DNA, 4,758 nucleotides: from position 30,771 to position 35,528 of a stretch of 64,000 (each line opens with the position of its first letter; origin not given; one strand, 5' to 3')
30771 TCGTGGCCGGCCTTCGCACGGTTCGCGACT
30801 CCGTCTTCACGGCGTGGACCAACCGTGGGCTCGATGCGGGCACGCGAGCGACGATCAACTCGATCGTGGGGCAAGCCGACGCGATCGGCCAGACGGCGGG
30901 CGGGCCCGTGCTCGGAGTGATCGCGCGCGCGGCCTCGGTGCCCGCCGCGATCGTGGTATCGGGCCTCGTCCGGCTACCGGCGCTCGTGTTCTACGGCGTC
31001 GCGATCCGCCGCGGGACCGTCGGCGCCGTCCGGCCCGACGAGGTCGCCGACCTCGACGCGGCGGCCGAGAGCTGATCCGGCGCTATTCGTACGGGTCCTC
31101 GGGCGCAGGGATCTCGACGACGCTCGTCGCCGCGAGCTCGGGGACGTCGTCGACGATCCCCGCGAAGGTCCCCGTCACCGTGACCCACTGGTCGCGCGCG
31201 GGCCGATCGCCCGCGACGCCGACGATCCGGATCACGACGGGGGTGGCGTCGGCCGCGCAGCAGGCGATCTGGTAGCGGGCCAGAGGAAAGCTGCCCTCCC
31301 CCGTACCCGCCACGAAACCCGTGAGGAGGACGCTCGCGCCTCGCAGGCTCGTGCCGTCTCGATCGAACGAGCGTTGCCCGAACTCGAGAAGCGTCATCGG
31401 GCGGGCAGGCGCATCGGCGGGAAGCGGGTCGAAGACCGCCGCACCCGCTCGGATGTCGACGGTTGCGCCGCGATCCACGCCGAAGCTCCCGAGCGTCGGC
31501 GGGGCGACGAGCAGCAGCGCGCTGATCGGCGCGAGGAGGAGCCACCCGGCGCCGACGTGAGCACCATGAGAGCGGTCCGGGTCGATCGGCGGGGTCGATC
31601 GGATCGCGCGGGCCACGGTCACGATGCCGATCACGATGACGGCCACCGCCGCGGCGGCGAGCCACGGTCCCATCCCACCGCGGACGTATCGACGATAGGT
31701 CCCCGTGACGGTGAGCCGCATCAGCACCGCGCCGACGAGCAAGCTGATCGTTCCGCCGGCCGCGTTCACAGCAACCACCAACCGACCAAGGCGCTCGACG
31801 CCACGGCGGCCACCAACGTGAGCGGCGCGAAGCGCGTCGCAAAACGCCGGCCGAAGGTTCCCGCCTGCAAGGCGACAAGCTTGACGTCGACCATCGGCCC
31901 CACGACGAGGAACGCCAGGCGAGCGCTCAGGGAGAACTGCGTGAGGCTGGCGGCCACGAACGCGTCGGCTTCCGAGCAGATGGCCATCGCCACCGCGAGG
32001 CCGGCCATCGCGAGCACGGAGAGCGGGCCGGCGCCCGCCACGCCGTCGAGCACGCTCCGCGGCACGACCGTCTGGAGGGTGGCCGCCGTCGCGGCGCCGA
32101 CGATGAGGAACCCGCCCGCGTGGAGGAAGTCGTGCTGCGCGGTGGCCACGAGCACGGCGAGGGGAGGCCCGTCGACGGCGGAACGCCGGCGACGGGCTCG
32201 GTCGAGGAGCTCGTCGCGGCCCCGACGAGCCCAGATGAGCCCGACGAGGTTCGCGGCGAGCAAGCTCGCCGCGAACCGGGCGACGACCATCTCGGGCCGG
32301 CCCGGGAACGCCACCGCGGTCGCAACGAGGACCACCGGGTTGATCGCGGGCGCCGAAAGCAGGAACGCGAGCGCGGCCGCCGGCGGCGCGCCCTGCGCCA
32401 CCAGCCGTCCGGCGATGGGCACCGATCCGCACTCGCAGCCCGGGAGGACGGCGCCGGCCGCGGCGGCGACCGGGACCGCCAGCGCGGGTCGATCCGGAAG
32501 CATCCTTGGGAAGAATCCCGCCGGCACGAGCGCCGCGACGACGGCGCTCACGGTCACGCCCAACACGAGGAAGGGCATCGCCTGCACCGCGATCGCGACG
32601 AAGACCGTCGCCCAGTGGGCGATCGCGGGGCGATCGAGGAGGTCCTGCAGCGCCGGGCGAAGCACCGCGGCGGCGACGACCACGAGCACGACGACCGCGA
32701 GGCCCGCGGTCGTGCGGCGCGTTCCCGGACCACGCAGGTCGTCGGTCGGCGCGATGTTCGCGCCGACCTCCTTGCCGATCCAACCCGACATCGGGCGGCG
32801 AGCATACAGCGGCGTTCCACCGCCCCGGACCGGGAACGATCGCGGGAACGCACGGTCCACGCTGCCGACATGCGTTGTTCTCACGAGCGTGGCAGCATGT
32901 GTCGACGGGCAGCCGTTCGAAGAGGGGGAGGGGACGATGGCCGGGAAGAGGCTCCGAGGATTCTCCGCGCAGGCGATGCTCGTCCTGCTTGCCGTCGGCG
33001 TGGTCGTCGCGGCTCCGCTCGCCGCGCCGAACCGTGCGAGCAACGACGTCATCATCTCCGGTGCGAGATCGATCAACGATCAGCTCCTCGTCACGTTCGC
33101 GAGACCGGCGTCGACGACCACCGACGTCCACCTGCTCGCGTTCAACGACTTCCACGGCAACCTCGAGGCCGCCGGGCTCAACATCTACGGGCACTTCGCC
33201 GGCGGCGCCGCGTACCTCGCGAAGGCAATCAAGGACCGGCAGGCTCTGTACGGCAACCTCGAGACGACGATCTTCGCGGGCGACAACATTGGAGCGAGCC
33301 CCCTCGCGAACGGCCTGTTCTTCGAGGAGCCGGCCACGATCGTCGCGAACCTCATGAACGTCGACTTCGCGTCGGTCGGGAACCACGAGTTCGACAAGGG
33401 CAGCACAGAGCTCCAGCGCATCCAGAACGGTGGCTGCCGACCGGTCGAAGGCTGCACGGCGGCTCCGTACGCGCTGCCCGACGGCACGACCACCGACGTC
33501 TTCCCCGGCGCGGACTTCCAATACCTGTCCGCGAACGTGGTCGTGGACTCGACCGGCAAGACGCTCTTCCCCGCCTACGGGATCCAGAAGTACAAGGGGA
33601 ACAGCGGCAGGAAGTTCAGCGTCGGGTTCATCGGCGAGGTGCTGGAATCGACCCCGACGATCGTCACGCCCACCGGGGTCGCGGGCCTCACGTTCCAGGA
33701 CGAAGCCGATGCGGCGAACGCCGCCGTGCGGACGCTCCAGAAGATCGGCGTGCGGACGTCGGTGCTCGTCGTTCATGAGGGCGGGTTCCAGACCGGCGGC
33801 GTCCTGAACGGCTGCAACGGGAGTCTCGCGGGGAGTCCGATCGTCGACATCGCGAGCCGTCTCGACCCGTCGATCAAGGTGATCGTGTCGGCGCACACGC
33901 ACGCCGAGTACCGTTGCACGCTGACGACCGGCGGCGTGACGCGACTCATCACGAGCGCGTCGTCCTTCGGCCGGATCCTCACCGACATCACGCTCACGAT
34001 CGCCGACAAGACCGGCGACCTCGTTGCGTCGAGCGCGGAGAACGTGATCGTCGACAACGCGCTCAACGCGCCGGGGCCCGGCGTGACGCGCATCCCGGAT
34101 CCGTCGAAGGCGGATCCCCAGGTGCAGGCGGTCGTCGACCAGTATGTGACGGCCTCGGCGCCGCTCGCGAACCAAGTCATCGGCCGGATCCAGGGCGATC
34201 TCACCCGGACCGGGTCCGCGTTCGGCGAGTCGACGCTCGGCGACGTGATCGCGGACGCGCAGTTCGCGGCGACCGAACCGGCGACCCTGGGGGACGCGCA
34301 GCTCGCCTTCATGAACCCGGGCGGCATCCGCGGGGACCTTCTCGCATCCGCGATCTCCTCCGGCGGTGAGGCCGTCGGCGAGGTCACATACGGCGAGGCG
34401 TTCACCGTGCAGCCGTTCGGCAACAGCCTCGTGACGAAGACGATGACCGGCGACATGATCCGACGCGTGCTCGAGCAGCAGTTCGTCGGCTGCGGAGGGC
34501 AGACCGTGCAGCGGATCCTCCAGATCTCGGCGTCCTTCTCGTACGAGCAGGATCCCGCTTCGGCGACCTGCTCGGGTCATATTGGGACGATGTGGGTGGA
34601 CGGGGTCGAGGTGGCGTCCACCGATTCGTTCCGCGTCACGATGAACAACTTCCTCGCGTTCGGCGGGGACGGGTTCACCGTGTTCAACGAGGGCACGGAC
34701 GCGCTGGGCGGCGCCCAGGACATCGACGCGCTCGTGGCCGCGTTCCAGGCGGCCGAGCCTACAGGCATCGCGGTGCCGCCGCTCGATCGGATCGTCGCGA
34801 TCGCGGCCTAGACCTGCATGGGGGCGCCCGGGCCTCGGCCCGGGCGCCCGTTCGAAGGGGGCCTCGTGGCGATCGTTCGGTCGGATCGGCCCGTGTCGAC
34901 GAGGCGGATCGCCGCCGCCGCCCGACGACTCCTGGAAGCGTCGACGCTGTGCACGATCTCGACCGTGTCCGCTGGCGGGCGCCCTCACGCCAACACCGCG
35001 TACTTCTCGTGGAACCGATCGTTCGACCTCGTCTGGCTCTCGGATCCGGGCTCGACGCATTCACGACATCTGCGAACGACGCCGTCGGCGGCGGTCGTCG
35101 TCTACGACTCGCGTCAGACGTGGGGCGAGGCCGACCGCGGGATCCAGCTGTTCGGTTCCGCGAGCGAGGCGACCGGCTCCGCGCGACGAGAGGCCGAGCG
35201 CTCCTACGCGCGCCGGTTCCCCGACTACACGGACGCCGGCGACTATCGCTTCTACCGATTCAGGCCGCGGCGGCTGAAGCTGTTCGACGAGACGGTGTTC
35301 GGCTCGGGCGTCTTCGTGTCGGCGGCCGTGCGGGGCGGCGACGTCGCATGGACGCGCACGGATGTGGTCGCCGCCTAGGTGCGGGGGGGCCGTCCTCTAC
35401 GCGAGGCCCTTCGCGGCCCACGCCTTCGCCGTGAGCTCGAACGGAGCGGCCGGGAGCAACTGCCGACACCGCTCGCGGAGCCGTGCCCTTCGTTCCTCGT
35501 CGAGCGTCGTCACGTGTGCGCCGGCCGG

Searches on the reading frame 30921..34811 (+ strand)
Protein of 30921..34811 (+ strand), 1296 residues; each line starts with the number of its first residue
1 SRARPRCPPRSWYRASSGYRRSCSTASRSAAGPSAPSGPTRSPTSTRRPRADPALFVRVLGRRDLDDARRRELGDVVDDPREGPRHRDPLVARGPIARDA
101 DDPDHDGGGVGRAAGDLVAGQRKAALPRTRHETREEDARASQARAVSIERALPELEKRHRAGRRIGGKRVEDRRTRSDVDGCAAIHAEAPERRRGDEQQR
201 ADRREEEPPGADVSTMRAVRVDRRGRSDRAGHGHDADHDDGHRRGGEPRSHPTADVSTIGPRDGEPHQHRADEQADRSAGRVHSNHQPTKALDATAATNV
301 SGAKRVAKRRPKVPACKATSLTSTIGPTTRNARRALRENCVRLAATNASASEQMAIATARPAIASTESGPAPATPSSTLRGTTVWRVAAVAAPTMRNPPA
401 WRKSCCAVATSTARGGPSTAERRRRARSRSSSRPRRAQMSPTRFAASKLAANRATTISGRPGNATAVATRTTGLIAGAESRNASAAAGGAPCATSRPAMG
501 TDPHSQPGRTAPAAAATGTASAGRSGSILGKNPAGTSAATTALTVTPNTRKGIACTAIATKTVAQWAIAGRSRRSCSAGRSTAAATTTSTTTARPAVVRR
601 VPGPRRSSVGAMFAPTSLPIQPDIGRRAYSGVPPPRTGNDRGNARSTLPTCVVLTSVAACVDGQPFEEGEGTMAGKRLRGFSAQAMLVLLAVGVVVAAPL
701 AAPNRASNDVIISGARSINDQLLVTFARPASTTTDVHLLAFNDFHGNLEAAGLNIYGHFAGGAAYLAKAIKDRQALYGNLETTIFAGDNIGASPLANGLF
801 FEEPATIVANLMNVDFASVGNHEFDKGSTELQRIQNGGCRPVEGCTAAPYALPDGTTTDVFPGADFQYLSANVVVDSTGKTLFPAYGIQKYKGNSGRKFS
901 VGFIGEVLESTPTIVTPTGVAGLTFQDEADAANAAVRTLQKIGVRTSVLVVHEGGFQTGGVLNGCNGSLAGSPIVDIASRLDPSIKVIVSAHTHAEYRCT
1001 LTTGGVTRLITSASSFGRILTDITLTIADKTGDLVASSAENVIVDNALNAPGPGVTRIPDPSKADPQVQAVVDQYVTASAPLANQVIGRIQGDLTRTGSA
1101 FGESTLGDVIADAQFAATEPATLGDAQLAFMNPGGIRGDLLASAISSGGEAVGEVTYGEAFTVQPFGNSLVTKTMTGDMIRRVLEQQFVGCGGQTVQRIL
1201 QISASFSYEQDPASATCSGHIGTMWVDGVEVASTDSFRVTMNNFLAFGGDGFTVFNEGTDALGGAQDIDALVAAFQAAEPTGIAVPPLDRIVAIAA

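Call 54: search_protein_families(library=pfam, proteins=[window:30921-34811:+])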
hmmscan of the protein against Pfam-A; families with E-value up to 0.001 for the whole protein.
window:30921-34811:+ (1296 aa): 2 families
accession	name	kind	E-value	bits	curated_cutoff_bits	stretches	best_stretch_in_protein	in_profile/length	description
PF02872.23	5_nucleotid_C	-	8.9e-33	114.1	23.6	1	1086-1257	1-158/158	5'-nucleotidase, C-terminal domain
PF00149.33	Metallophos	-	0.00069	20.5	21.5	0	738-995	3-190/191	Calcineurin-like phosphoesterase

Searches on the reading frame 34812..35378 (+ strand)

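Call 54: search_protein_families(library=pfam, proteins=[window:34812-35378:+])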
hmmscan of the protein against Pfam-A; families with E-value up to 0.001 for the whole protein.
window:34812-35378:+ (188 aa): 1 family
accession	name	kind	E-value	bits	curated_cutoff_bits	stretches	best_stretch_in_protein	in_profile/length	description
PF01243.27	PNPOx_N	-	1.7e-13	51.5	28.1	1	35-156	3-117/120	Pyridoxamine 5'-phosphate oxidase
